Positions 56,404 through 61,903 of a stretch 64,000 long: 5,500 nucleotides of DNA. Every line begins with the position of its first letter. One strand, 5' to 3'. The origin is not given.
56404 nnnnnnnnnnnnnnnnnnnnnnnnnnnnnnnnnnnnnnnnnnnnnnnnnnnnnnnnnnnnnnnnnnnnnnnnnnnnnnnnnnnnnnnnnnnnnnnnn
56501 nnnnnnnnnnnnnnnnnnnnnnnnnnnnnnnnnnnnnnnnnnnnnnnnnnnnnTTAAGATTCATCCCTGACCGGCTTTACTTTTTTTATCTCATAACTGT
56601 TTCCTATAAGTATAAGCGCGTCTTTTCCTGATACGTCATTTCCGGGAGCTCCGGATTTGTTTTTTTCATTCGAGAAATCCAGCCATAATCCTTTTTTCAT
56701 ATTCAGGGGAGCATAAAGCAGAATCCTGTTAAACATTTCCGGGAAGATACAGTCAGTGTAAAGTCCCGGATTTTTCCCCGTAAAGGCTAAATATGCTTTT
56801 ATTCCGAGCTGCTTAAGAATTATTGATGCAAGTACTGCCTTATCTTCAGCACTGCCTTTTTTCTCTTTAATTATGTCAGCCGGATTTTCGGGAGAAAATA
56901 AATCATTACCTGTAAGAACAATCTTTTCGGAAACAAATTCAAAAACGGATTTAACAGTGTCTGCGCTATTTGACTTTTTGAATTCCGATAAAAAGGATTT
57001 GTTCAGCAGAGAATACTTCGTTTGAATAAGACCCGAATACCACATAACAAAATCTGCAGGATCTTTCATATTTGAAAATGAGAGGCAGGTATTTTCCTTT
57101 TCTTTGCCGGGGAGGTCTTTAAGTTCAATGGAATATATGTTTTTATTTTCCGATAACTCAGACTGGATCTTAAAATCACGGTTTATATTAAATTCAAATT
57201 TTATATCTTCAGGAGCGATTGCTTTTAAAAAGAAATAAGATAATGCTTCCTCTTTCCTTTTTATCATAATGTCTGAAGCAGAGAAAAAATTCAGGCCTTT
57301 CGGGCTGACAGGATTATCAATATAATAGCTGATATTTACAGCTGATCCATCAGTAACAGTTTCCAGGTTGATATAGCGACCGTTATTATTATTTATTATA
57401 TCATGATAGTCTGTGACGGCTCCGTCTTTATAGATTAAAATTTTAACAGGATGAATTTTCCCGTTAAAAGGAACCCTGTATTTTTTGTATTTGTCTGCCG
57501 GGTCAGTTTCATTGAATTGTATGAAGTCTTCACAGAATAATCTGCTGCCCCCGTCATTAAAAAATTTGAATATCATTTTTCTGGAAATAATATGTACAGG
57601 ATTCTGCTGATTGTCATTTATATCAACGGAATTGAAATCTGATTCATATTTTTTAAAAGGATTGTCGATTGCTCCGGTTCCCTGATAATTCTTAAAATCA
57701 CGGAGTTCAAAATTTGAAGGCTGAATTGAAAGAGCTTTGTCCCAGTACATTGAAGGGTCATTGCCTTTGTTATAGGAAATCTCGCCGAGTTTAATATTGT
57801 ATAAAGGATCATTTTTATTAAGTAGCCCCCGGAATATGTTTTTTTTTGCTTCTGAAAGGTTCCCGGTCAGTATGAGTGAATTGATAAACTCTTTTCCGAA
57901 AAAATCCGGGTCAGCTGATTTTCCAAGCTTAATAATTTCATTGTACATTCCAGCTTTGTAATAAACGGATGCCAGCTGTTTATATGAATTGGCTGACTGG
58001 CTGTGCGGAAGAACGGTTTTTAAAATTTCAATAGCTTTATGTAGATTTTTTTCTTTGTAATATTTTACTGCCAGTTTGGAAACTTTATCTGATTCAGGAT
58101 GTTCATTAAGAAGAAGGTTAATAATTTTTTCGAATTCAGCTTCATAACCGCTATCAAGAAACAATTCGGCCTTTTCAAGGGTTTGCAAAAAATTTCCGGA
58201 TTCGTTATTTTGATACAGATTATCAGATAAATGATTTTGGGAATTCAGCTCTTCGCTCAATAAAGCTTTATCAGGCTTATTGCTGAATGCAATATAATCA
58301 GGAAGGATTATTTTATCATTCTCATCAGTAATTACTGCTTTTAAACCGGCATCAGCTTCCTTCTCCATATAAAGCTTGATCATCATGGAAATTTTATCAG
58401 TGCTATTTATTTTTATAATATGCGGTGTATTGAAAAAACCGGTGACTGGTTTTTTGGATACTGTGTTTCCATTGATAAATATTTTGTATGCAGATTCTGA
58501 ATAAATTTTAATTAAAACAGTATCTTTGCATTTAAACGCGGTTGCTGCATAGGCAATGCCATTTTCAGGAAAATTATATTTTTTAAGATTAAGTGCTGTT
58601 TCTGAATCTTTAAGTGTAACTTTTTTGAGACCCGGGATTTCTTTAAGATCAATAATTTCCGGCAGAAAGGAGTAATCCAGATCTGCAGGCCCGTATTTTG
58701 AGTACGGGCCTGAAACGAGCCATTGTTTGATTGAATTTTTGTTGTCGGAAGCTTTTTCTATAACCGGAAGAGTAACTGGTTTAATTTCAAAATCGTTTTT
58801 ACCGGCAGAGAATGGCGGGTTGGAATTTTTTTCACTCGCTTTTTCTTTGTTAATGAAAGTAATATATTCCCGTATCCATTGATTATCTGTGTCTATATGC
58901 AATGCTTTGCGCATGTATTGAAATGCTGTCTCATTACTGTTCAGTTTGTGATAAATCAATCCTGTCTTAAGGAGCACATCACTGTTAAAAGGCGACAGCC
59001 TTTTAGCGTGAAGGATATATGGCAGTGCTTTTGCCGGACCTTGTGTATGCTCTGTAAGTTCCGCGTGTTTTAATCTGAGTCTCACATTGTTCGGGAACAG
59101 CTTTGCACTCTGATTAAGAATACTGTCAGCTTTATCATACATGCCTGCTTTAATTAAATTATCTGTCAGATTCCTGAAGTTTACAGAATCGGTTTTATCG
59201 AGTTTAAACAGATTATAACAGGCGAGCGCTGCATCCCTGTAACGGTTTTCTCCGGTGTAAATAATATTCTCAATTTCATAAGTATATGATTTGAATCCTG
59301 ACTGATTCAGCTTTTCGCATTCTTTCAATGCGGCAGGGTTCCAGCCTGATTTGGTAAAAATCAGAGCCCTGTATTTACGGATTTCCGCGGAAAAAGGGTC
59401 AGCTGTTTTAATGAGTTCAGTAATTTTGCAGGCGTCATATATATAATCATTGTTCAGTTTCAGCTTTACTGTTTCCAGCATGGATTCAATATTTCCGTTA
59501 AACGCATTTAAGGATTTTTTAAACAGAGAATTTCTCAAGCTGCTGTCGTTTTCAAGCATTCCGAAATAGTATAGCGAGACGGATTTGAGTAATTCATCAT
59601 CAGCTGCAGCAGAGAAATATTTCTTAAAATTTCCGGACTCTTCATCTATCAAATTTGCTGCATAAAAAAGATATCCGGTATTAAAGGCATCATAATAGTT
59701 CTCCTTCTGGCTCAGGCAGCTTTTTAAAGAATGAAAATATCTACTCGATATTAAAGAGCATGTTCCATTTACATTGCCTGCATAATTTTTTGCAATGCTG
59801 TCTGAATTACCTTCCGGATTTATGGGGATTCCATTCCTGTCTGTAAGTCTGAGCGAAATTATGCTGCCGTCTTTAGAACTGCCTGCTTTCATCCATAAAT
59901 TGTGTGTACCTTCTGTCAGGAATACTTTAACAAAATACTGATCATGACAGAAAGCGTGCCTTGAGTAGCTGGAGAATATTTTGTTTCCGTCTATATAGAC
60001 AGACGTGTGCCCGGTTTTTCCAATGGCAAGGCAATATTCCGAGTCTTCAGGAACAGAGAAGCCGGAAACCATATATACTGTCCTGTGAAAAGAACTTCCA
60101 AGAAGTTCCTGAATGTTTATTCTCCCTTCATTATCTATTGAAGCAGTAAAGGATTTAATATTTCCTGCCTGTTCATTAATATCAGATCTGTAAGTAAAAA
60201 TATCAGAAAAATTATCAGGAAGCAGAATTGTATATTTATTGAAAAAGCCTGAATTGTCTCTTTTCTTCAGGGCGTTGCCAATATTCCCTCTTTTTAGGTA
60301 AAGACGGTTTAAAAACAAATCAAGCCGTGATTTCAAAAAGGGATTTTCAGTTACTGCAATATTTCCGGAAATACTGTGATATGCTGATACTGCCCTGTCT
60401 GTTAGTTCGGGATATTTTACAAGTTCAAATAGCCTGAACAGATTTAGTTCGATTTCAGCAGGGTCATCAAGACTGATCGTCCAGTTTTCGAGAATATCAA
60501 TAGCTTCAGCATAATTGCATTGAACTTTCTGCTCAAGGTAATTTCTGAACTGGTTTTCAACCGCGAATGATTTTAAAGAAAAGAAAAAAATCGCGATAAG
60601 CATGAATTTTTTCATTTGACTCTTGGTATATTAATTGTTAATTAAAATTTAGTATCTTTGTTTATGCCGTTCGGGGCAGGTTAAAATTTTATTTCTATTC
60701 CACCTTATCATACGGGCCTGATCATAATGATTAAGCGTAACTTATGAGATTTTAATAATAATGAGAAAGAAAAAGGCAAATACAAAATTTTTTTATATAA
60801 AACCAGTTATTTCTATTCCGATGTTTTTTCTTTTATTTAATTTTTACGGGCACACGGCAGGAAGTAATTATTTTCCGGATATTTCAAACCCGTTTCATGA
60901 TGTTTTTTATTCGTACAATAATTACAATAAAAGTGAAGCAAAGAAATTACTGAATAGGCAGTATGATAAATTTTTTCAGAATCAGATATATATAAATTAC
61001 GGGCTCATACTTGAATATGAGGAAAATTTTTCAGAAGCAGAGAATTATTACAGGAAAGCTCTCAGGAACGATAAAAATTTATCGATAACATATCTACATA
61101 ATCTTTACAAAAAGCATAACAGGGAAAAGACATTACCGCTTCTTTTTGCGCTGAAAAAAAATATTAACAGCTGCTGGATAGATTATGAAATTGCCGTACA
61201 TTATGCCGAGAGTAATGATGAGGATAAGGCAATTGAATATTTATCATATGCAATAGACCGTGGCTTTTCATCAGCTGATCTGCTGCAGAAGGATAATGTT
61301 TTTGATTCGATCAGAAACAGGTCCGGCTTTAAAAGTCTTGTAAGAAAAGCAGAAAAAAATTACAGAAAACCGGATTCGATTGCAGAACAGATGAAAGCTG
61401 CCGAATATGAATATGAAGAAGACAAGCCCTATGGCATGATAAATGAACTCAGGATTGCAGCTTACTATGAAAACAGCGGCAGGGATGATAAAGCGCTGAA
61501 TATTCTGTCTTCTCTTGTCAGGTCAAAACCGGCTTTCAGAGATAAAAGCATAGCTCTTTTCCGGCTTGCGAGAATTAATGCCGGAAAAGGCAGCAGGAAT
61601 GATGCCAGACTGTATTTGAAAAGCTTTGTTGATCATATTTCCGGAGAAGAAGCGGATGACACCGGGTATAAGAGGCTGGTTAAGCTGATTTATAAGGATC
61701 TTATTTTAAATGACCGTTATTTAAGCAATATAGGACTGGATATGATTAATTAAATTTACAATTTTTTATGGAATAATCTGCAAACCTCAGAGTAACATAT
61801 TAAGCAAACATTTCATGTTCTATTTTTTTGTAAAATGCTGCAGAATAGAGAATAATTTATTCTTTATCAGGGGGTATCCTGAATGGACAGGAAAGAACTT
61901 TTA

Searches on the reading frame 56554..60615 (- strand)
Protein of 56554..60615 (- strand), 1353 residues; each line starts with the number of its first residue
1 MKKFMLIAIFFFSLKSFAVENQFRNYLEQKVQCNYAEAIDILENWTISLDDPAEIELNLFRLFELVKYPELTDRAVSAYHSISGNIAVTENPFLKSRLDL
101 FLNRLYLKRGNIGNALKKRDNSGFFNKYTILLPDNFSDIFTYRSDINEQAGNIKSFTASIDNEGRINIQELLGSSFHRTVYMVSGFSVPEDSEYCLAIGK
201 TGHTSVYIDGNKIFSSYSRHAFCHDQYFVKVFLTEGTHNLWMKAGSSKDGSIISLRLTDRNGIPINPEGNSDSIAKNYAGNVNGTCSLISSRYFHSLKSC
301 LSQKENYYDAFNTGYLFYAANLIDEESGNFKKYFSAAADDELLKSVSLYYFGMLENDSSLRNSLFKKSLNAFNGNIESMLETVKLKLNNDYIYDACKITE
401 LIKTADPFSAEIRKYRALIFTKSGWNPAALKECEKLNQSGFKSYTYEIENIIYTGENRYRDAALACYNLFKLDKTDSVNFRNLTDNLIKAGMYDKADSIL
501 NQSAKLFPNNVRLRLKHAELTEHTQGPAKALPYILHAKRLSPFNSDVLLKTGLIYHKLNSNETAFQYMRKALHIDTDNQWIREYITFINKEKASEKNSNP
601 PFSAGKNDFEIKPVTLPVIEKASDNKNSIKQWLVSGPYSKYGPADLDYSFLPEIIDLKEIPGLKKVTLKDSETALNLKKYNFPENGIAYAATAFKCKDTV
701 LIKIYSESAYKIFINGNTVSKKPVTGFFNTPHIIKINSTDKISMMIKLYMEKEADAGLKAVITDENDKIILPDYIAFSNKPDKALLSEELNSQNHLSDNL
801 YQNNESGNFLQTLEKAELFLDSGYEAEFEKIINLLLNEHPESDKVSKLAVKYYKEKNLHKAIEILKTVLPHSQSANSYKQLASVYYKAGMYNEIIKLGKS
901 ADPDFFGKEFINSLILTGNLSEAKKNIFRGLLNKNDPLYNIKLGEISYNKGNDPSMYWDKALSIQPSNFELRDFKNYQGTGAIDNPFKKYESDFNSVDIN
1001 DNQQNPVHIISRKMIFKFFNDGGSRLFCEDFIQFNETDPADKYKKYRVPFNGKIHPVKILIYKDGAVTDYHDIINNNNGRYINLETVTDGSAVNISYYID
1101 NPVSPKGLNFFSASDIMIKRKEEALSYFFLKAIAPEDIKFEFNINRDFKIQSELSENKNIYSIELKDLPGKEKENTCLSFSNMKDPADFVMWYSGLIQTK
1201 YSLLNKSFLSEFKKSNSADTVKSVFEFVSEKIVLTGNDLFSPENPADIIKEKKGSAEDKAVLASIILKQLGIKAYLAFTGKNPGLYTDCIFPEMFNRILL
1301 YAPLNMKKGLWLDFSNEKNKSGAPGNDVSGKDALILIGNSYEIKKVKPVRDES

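Call 31: search_protein_families(library=pfam, proteins=[window:56554-60615:-], max_evalue=0.0001)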
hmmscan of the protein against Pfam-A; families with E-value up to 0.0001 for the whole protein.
window:56554-60615:- (1353 aa): 3 families
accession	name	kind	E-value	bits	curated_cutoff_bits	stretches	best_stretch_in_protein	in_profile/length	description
PF14559.12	TPR_19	-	1.7e-07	31.9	25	0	455-514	3-62/68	Tetratricopeptide repeat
PF13428.12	TPR_14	-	3.7e-05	24.4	23.5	0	487-520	11-44/44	Tetratricopeptide repeat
PF13424.12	TPR_12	-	7.7e-05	23.2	30.1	0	856-901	24-71/77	Tetratricopeptide repeat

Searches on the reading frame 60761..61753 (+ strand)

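Call 30: search_protein_families(library=pfam, proteins=[window:60761-61753:+], max_evalue=0.0001)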
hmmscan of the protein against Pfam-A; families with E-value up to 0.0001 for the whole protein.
window:60761-61753:+ (330 aa): 5 families
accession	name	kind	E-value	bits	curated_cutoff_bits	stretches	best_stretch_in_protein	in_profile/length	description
PF07719.23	TPR_2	-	4.1e-07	30.1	27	0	76-106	3-33/34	Tetratricopeptide repeat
PF13428.12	TPR_14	-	1.7e-06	28.5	23.5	0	76-106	3-33/44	Tetratricopeptide repeat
PF13181.12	TPR_8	-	6.7e-06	26.3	25.7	0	75-106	2-33/34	Tetratricopeptide repeat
PF09976.15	TPR_21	-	4.3e-05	23.8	25.5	0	190-287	43-137/193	Tetratricopeptide repeat-like domain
PF13174.12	TPR_6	-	9.6e-05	23.2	26.3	0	230-254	4-28/33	Tetratricopeptide repeat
